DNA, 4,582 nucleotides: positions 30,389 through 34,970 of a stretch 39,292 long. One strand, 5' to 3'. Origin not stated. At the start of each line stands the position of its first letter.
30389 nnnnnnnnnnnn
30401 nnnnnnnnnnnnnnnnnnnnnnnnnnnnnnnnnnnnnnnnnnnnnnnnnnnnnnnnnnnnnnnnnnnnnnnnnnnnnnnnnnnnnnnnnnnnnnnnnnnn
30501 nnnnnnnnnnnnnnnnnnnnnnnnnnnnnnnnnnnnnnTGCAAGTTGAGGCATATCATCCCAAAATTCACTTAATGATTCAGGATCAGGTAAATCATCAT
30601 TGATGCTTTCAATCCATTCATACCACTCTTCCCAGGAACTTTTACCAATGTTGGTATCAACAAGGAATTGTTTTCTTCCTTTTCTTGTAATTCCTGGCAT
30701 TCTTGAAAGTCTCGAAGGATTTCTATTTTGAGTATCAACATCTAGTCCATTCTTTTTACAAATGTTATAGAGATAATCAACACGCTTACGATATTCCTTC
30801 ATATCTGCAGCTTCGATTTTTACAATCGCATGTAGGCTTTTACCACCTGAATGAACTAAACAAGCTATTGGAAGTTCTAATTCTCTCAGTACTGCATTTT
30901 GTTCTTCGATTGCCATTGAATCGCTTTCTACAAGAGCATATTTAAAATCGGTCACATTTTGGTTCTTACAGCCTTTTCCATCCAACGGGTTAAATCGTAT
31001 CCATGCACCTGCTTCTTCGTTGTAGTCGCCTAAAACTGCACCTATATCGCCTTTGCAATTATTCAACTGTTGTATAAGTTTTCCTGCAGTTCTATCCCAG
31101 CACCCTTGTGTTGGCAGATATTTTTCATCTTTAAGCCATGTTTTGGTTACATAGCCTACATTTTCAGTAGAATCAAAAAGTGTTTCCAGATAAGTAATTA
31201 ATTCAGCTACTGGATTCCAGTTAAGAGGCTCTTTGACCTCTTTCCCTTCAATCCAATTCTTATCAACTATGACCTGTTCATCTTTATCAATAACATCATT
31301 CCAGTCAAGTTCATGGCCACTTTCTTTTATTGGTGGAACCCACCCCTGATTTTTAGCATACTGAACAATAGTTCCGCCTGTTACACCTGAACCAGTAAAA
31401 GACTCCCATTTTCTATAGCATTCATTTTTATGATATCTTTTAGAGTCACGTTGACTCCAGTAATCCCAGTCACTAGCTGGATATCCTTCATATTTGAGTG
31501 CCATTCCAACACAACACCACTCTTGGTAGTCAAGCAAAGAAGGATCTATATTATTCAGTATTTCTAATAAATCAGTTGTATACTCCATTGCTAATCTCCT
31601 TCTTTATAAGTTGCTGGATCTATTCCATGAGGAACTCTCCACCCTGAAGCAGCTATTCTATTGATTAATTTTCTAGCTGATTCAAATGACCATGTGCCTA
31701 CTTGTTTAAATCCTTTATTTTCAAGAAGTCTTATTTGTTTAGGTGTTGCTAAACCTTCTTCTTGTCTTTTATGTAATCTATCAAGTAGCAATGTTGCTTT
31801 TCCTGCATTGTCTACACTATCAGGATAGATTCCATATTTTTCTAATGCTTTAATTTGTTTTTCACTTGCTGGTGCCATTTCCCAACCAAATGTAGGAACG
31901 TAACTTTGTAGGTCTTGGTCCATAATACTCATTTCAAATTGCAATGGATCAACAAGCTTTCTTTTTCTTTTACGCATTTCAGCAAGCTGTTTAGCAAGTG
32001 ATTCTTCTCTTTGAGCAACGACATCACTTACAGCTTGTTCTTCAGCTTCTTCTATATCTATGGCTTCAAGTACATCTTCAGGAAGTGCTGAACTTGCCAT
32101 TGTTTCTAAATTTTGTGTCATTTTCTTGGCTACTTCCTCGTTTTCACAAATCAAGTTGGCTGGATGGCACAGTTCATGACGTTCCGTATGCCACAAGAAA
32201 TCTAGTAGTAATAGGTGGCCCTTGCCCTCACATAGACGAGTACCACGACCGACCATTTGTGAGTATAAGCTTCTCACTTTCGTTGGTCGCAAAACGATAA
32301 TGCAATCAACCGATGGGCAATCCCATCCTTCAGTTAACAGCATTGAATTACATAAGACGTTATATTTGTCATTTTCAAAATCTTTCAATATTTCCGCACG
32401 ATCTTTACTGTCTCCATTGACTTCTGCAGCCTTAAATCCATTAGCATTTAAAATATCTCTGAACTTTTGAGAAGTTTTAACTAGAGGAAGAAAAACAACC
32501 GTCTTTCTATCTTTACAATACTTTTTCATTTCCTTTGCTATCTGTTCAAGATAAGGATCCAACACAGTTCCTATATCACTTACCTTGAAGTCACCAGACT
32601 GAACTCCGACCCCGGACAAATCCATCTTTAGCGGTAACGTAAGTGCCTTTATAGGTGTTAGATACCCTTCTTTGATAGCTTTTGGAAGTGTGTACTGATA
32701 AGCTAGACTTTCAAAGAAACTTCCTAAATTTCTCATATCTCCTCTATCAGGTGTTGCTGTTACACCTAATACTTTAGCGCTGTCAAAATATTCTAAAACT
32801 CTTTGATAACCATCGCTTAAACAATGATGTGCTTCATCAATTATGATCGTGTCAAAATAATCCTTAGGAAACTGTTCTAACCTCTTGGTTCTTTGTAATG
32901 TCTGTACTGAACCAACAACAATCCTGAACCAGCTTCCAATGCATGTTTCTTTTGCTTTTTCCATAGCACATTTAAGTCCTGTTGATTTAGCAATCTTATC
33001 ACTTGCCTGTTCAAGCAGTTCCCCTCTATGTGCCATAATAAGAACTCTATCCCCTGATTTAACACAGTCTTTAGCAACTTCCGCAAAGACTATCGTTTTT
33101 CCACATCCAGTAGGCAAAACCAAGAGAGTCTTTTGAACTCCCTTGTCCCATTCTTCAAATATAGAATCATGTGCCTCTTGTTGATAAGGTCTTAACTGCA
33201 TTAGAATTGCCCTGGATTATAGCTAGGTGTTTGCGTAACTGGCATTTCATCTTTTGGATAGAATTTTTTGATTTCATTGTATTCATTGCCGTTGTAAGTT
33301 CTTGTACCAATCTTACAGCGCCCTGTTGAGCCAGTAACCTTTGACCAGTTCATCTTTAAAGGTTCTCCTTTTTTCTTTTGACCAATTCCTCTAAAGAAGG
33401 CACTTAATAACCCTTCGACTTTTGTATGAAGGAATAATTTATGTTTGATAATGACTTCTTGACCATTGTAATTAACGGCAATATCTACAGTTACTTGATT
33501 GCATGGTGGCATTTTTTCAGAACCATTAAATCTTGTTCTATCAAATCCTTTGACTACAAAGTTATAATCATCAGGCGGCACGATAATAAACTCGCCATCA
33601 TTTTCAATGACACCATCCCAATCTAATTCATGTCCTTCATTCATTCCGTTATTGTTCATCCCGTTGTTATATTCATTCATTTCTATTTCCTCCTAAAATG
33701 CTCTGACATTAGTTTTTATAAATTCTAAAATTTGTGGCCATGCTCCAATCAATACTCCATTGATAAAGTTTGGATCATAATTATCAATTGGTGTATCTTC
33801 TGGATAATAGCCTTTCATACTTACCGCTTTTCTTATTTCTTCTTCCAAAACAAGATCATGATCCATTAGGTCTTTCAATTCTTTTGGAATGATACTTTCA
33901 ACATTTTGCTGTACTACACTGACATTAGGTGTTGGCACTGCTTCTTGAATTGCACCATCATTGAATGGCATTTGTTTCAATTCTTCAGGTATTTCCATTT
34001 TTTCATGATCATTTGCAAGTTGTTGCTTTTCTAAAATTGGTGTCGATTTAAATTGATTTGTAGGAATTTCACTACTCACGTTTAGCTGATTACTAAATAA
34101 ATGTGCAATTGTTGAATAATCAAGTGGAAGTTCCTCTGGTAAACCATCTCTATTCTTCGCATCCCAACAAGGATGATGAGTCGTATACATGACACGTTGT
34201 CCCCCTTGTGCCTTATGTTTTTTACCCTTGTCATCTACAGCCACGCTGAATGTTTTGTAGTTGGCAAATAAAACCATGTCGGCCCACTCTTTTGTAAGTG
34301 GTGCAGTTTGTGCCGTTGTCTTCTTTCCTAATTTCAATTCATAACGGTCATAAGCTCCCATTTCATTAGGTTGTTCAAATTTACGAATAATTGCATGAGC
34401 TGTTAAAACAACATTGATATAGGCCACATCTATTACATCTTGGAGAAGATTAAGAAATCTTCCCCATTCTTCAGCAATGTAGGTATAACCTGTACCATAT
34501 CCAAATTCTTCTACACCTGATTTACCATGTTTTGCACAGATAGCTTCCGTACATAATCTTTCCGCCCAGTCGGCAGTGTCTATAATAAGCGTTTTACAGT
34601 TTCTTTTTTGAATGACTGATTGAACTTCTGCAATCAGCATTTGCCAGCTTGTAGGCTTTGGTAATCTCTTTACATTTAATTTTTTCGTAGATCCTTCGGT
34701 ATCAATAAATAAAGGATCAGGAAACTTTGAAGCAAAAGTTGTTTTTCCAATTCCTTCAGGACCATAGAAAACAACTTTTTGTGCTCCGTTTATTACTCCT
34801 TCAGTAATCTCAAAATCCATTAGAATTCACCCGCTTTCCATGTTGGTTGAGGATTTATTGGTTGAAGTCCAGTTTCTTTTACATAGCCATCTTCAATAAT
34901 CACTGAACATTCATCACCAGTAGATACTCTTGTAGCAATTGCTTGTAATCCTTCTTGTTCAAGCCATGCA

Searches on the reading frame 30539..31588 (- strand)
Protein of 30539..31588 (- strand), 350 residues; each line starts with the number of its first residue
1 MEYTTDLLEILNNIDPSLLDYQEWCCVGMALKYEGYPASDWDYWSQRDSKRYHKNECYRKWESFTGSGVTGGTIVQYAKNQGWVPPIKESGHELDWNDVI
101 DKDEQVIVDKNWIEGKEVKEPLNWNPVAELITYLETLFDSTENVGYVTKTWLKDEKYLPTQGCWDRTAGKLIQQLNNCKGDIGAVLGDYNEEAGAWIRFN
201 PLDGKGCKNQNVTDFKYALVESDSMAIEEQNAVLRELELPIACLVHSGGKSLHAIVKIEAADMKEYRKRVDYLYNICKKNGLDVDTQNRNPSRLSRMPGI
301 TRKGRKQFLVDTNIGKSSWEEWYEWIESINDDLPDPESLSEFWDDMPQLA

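Call 58: search_solved_structures(query=window:30539-31588:-, max_evalue=10)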
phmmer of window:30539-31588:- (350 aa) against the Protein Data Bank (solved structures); distinct sequences matched with E-value up to 10: 2.
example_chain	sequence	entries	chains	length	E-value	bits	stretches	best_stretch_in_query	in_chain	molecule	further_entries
4mlz_A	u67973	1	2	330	0.38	13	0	87-131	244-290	Periplasmic binding protein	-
7uu0_A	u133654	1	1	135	0.73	12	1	158-207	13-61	Isoform 3 of Bromodomain-containing protein 2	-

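Call 74: predict_structure(alignment_id=A6)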
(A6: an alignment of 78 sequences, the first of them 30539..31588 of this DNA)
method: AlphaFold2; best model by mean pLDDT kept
length: 350 residues; sequences in the alignment: 78
mean_pLDDT: 89.6   pTM: 0.66
mean pLDDT of the five models: 89.6, 87.9, 87.2, 86.7, 86.6
residues with pLDDT >= 90: 271; 70-90: 37; 50-70: 31; < 50: 11
segments of 3 or more residues with pLDDT < 50: 1-4, 91-94
pLDDT, mean of each block of 10 residues (from residue 1): 67 96 96 95 96 94 84 92 72 51 68 85 96 98 98 95 97 97 96 97 97 98 94 96 97 98 97 94 88 96 97 98 90 61 67
secondary structure, 60 per line:
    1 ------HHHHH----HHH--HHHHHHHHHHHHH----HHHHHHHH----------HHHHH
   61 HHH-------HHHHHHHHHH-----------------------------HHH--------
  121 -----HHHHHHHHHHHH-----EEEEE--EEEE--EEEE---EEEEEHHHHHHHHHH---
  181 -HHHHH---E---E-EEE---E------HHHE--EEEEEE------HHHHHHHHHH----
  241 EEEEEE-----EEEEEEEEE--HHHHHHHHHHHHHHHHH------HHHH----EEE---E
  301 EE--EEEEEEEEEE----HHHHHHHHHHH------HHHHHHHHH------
elements in order: H7-11 H21-33 H38-45 H56-63 H71-80 H126-137 E143-147 E150-153 E156-159 E163-167 H168-177 H182-186 E196-198 E215-220 H227-236 E241-246 E252-260 H263-279 H286-289 E294-296 E300-302 E305-314 H319-329 H336-344

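Call 76: fold_search(model_id=the predicted structure, library=pdb)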
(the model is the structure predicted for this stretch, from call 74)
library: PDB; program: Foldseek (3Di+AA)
matches with E <= 10: 299; with E <= 0.001: 4
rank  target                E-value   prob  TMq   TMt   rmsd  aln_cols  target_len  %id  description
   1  6zp9_A                2.0e-06  1.00  0.39  0.68   4.9       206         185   17  Cyanophage S-2L Primase-Polymerase (PrimPol), AEP domain (PP-N190) (released 2021-03-03)
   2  3h20                  1.3e-05  1.00  0.36  0.42   9.8       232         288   13  Crystal structure of primase RepB' (released 2009-04-28)
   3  3h25_A                1.5e-05  1.00  0.36  0.61   6.7       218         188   14  Crystal structure of the catalytic domain of primase Repb' in complex with initiator DNA (released 2009-04-28)
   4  2fao_A                9.2e-04  0.98  0.27  0.31  17.4       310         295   13  Crystal Structure of Pseudomonas aeruginosa LigD polymerase domain (released 2006-05-23)
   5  7p9j_B                3.5e-03  0.97  0.29  0.42   8.8       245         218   16  Prim-Pol Domain of CRISPR-associated Prim-Pol (CAPP) from Marinitoga sp. 1137 - Primer Initiation Complex (released 2022-05-04)
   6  6sa0_A                6.5e-03  0.98  0.31  0.32  11.6       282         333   11  Ternary complex of Prim-PolC from Mycobacterium smegmatis with 2nt gapped DNA and UpNHpp (released 2020-11-18)
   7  2r9l_A                1.1e-02  0.94  0.30  0.34  12.3       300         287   12  Polymerase Domain from Mycobacterium tuberculosis Ligase D in complex with DNA (released 2008-01-08)
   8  2r9l_B                1.3e-02  0.97  0.32  0.38  11.6       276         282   12  Polymerase Domain from Mycobacterium tuberculosis Ligase D in complex with DNA (released 2008-01-08)
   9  6sa1_A                1.8e-02  0.93  0.30  0.31  11.7       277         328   12  Post catalytic complex of Prim-PolC from Mycobacterium smegmatis with gapped DNA and 3'-dUTP (released 2020-11-18)
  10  6sa1_D                1.8e-02  0.93  0.30  0.31   9.7       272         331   11  Post catalytic complex of Prim-PolC from Mycobacterium smegmatis with gapped DNA and 3'-dUTP (released 2020-11-18)
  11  5op0_B                2.1e-02  0.89  0.29  0.31  11.6       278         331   12  Structure of Prim-PolC from Mycobacterium smegmatis (released 2017-11-15)
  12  7nqd_B                3.0e-02  0.91  0.31  0.46   6.5       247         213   15  Prim-Pol Domain of CRISPR-associated Prim-Pol (CAPP) from Marinitoga sp. 1137 (released 2022-05-04)
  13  6rb4                  6.5e-02  0.54  0.22  0.20   8.6       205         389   13  Crystal structure of the Pri1 subunit of human primase (released 2019-09-11)
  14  4mhq                  7.2e-02  0.51  0.22  0.20   8.5       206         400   11  Crystal structure of human primase catalytic subunit (released 2014-09-03)
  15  8d0b_D                7.2e-02  0.51  0.21  0.19   8.6       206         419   14  Human CST-DNA polymerase alpha/primase preinitiation complex bound to 4xTEL-foldback template (released 2022-06-22)
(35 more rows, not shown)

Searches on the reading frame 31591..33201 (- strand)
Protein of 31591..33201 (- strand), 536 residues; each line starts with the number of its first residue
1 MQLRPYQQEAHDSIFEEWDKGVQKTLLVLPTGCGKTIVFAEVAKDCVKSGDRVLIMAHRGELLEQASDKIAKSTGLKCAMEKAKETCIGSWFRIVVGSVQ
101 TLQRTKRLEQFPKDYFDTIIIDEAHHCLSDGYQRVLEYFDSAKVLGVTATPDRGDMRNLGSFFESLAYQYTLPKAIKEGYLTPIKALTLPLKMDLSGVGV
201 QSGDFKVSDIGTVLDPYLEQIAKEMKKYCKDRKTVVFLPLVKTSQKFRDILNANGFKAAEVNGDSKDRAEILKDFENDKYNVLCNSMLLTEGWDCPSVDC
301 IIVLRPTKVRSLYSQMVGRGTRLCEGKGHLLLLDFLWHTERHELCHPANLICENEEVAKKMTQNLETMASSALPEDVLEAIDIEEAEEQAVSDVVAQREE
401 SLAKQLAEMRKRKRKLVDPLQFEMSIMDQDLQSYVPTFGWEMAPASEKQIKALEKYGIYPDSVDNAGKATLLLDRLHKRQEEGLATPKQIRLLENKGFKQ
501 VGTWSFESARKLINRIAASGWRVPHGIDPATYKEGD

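Call 14: search_protein_families(library=pfam, proteins=[window:31591-33201:-], max_evalue=0.01)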
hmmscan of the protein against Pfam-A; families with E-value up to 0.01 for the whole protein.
window:31591-33201:- (536 aa): 8 families
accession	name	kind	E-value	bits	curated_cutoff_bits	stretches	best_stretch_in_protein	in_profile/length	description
PF04851.21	ResIII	-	1.8e-36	125.9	22.5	1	1-153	2-164/164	Type III restriction enzyme, res subunit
PF00271.37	Helicase_C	-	1.1e-15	58.3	23.5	1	227-322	11-108/110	Helicase conserved C-terminal domain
PF00270.35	DEAD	-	1.9e-13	50.9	26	1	5-152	2-161/167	DEAD/DEAH box helicase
PF18766.7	SWI2_SNF2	-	3.8e-10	40.2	26.7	1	27-185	23-189/221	SWI2/SNF2 ATPase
PF13604.12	AAA_30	-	0.00074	19.7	27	1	5-147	4-122/191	AAA domain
PF13401.12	AAA_22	-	0.0013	19.4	27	1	30-139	13-104/130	AAA domain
PF25199.1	nSTAND_NTPase5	-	0.0041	17.4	34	0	8-72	26-92/145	Novel STAND NTPase 5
PF13307.12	Helicase_C_2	-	0.0082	16.6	25.3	0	230-303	8-88/170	Helicase C-terminal domain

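Call 15: search_protein_families(library=phrogs, proteins=[window:31591-33201:-], max_evalue=0.001)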
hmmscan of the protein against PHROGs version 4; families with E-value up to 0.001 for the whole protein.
window:31591-33201:- (536 aa): 11 families
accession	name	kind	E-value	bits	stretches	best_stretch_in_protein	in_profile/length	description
phrog_16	-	DNA, RNA and nucleotide metabolism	1.5e-105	355.4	1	1-527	271-747/986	DNA helicase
phrog_16694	-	unknown function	2.6e-31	109.4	2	2-207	274-506/1010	-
phrog_62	-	DNA, RNA and nucleotide metabolism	8.1e-17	61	2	1-159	695-857/1881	DNA helicase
phrog_9690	-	DNA, RNA and nucleotide metabolism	1.2e-15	58.4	1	110-336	32-269/306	DNA helicase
phrog_3830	-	unknown function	3.9e-09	36.3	1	3-186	267-473/1032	-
phrog_34481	-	unknown function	1.1e-07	32.8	1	6-72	34-100/132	-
phrog_27849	-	unknown function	1.1e-07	31.4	1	204-392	422-608/664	-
phrog_2488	-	DNA, RNA and nucleotide metabolism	3.1e-07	30.5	0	3-44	19-60/579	DNA helicase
phrog_16259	-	DNA, RNA and nucleotide metabolism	1.5e-05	25.4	1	3-126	118-235/330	DNA helicase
phrog_32711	-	unknown function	8.6e-05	21.6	0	271-327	386-443/956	-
phrog_11902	-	unknown function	0.00099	18.2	0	270-324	495-548/1000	-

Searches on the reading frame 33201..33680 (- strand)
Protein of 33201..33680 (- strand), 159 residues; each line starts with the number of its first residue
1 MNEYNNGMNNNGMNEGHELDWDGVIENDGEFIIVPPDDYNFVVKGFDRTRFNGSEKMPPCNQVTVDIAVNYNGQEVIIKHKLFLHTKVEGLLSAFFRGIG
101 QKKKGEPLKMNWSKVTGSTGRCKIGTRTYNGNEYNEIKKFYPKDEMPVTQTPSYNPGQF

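Call 14: search_protein_families(library=pfam, proteins=[window:33201-33680:-], max_evalue=0.01)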
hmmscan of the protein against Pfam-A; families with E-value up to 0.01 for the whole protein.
window:33201-33680:- (159 aa): 0 families

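Call 15: search_protein_families(library=phrogs, proteins=[window:33201-33680:-], max_evalue=0.001)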
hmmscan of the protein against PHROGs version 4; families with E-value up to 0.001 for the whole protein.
window:33201-33680:- (159 aa): 1 family
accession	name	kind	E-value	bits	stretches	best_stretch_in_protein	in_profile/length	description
phrog_2698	-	unknown function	7.9e-55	186.1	1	11-155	3-152/167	-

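Call 56: search_protein_families(library=ncbifam, proteins=[window:33201-33680:-], max_evalue=0.01)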
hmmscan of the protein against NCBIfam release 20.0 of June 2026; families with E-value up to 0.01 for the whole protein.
window:33201-33680:- (159 aa): 0 families

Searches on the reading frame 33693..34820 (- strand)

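Call 14: search_protein_families(library=pfam, proteins=[window:33693-34820:-], max_evalue=0.01)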
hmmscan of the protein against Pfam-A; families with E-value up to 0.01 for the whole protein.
window:33693-34820:- (375 aa): 2 families
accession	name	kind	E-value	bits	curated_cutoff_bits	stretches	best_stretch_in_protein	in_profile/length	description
PF13479.12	AAA_24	-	1.8e-61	207.9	27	1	14-224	3-194/195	AAA domain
PF13401.12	AAA_22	-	0.0085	16.8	27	0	13-74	5-62/130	AAA domain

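Call 15: search_protein_families(library=phrogs, proteins=[window:33693-34820:-], max_evalue=0.001)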
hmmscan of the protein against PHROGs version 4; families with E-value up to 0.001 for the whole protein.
window:33693-34820:- (375 aa): 2 families
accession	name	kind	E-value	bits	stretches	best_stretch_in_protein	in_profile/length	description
phrog_124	-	DNA, RNA and nucleotide metabolism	2.7e-73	248.5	1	5-373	34-374/382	Sak4-like ssDNA annealing protein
phrog_8097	-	DNA, RNA and nucleotide metabolism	0.00073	19.3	0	14-48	261-295/598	exonuclease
